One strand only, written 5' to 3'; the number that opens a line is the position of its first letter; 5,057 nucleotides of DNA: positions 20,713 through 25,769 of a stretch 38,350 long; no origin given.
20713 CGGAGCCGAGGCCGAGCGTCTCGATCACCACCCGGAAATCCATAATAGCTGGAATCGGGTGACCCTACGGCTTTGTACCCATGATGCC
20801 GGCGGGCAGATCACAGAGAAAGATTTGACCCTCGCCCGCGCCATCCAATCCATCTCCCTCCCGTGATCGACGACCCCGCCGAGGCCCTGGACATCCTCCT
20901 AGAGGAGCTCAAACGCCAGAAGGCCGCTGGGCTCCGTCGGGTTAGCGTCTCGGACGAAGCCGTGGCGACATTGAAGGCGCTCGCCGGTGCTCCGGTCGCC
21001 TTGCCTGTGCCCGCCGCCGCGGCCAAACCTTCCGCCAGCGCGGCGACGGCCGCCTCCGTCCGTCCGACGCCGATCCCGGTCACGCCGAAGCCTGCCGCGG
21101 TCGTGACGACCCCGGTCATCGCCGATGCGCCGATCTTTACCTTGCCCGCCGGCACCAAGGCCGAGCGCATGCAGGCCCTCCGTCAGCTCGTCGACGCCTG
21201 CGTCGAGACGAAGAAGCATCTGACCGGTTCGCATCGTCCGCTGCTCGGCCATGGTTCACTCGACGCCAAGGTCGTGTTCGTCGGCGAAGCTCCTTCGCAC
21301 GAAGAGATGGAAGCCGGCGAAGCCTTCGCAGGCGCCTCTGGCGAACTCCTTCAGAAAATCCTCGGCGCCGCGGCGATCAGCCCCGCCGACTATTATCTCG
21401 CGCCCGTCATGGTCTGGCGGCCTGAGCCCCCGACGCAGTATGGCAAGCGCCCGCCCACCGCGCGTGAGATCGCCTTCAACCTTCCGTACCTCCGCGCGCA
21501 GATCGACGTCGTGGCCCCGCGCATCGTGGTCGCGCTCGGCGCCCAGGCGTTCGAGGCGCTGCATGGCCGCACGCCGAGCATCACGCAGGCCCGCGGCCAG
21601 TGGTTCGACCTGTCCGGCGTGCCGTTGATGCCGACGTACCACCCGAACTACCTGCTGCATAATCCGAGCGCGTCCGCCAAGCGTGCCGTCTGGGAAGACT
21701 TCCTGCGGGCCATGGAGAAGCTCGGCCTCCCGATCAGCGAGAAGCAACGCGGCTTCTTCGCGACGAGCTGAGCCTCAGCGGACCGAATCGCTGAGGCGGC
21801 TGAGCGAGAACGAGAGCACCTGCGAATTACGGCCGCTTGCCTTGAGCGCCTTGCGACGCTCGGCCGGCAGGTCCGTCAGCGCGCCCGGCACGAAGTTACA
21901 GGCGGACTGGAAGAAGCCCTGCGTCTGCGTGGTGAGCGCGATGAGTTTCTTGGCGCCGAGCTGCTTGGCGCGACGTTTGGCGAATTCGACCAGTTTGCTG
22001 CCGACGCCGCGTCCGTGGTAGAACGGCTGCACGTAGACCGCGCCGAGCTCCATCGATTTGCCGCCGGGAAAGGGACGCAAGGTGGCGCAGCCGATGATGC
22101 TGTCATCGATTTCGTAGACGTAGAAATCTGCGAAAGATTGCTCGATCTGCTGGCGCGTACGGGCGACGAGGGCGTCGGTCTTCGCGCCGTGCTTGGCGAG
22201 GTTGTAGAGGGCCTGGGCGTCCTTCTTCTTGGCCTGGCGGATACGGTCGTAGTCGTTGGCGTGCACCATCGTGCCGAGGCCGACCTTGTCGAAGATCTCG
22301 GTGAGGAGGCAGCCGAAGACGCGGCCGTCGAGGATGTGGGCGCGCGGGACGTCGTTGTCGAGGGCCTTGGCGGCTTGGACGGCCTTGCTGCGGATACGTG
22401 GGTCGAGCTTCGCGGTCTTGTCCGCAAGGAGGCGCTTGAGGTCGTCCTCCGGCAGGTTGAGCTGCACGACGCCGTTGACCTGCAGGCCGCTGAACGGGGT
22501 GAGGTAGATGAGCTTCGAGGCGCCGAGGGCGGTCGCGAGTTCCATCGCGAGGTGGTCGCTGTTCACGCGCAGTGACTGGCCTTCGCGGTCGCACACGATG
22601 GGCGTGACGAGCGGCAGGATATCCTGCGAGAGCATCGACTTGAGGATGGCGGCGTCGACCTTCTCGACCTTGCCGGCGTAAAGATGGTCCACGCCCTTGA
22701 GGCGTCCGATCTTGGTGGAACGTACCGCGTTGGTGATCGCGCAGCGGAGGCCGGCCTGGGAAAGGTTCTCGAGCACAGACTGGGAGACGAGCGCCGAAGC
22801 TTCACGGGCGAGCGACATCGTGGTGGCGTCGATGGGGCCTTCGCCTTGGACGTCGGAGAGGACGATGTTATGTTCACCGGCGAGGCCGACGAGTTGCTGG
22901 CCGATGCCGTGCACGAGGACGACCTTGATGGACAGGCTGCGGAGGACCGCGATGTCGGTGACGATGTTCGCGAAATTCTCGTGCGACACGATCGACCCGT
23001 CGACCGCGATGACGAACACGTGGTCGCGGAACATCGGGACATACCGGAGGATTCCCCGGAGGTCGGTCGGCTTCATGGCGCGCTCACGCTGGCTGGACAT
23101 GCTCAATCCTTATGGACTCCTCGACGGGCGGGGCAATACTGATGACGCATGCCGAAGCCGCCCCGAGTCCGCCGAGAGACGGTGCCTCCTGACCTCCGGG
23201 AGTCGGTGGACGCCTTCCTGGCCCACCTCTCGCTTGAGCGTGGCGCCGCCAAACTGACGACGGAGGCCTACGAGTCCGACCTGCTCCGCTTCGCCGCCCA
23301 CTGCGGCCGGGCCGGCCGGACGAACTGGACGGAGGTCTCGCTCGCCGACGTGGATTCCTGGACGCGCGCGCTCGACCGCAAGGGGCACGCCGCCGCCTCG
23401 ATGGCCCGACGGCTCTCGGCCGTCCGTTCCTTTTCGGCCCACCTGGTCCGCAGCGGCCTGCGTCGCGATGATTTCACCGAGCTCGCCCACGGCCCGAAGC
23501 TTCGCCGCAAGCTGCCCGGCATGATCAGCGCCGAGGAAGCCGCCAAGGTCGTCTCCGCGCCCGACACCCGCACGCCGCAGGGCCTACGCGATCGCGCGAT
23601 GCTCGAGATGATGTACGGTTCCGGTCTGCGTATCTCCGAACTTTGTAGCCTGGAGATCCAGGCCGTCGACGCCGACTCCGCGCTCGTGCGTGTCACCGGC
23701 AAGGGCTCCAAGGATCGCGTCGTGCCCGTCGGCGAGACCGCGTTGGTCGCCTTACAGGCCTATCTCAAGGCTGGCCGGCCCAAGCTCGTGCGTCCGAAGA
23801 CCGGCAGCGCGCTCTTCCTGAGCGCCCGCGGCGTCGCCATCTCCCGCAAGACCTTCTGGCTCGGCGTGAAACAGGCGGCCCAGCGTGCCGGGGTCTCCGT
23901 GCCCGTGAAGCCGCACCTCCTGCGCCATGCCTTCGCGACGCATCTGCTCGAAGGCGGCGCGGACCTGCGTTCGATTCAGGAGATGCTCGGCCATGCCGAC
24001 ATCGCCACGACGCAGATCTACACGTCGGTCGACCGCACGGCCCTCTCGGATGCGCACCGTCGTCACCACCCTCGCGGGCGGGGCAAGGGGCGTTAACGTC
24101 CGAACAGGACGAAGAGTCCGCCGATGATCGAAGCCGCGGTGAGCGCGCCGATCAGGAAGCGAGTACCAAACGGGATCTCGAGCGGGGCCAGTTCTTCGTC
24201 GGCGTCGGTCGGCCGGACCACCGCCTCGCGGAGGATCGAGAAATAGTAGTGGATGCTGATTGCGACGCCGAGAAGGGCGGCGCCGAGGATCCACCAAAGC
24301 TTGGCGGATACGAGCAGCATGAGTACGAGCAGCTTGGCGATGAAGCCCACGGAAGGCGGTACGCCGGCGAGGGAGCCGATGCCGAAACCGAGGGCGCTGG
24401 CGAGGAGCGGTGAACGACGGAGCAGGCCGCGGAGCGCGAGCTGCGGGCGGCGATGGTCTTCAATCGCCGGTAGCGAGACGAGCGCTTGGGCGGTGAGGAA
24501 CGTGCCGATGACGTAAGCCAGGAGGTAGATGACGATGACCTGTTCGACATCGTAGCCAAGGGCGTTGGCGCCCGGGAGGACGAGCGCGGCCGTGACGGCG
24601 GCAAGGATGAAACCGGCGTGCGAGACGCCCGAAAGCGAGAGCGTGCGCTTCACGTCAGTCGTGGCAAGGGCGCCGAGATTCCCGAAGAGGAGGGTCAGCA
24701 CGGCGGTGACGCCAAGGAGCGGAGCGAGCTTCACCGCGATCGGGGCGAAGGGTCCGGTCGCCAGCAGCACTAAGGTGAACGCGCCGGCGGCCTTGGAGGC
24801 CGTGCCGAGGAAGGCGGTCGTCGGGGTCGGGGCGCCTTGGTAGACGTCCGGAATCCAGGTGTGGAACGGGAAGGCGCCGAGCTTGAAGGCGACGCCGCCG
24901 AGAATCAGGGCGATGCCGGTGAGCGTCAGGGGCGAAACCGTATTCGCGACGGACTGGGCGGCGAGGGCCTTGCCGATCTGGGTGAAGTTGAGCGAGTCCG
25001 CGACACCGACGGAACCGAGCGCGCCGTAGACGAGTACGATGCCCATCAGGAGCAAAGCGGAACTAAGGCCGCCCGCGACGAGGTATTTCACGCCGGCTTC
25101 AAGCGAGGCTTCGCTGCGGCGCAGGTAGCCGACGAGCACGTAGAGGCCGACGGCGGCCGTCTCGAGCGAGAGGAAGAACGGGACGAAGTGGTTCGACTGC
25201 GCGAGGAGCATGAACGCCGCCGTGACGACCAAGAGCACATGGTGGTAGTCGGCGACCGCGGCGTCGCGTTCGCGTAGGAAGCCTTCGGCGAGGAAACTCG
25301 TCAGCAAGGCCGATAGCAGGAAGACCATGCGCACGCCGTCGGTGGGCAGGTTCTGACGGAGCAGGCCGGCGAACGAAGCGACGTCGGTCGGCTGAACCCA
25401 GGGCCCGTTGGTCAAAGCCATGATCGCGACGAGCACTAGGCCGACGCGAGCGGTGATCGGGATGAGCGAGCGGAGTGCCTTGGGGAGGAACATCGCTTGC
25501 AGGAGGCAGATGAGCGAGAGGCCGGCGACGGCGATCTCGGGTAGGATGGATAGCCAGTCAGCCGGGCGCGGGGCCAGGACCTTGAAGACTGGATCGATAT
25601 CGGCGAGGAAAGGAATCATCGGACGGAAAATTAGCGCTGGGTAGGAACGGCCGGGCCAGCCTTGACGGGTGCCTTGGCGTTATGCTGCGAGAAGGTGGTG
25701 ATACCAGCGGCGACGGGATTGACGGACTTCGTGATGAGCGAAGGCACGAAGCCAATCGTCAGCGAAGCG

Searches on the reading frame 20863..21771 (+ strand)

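Call 63: search_protein_families(library=pfam, proteins=[window:20863-21771:+], max_evalue=0.001)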
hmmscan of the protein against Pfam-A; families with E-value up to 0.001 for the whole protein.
window:20863-21771:+ (302 aa): 1 family
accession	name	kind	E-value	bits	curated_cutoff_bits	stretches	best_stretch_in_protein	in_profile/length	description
PF03167.25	UDG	-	2.1e-32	112.6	24.3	1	129-280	2-140/141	Uracil DNA glycosylase superfamily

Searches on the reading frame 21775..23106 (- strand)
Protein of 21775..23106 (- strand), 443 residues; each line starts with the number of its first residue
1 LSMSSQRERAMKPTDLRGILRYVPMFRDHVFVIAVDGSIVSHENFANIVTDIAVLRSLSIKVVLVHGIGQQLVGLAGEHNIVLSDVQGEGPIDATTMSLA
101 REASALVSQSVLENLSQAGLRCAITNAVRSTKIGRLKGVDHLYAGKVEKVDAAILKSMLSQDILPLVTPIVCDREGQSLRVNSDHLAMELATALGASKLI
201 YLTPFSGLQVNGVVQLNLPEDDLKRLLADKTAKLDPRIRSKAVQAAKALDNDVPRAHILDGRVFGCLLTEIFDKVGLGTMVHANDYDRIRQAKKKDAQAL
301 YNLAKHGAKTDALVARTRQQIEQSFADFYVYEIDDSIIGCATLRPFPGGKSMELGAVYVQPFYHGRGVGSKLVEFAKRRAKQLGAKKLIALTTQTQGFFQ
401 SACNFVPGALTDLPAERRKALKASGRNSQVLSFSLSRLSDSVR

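Call 63: search_protein_families(library=pfam, proteins=[window:21775-23106:-], max_evalue=0.001)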
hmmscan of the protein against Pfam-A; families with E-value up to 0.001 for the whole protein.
window:21775-23106:- (443 aa): 5 families
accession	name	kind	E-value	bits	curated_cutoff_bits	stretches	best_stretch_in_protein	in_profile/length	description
PF00696.33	AA_kinase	-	4.6e-22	79.3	24.9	1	30-208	2-178/234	Amino acid kinase family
PF00583.31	Acetyltransf_1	-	6.7e-16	59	20.7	1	307-403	14-114/116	Acetyltransferase (GNAT) family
PF13508.13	Acetyltransf_7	-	3.2e-12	47.1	27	1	327-401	4-79/84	Acetyltransferase (GNAT) domain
PF13673.13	Acetyltransf_10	-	3.2e-06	27.6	23.6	1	316-387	21-87/128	Acetyltransferase (GNAT) domain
PF13302.13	Acetyltransf_3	-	0.00015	22.9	25.4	1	289-393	4-122/138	Acetyltransferase (GNAT) domain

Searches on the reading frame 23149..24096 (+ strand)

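Call 63: search_protein_families(library=pfam, proteins=[window:23149-24096:+], max_evalue=0.001)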
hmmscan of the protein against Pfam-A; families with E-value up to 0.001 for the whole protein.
window:23149-24096:+ (315 aa): 2 families
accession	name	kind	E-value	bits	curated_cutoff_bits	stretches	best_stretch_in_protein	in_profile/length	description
PF00589.27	Phage_integrase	-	1e-46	159.3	27.1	1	126-295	3-169/172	Phage integrase family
PF02899.23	Phage_int_SAM_1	-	6.9e-18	65.1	22.3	1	20-102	1-82/83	Phage integrase, N-terminal SAM-like domain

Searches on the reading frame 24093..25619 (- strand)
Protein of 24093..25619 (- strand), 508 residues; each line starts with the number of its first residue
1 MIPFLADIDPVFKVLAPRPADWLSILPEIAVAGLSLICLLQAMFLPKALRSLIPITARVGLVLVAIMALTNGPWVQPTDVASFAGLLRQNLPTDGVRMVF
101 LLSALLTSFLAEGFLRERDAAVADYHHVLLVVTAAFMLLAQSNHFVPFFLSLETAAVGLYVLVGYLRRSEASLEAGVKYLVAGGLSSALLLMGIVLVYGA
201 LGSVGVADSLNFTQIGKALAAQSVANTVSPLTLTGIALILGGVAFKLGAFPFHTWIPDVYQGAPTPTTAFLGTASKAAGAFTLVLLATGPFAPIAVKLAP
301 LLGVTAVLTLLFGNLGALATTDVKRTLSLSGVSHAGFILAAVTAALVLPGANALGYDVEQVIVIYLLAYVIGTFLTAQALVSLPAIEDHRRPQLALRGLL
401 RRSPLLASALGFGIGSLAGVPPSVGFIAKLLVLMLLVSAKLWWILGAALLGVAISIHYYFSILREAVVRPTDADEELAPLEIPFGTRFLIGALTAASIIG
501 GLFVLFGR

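Call 63: search_protein_families(library=pfam, proteins=[window:24093-25619:-], max_evalue=0.001)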
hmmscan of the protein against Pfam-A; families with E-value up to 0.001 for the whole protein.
window:24093-25619:- (508 aa): 1 family
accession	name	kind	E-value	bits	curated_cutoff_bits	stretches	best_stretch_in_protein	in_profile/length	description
PF00361.26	Proton_antipo_M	-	7.6e-55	186.6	21.5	1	142-454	1-293/294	NADH:quinone oxidoreductase/Mrp antiporter, TM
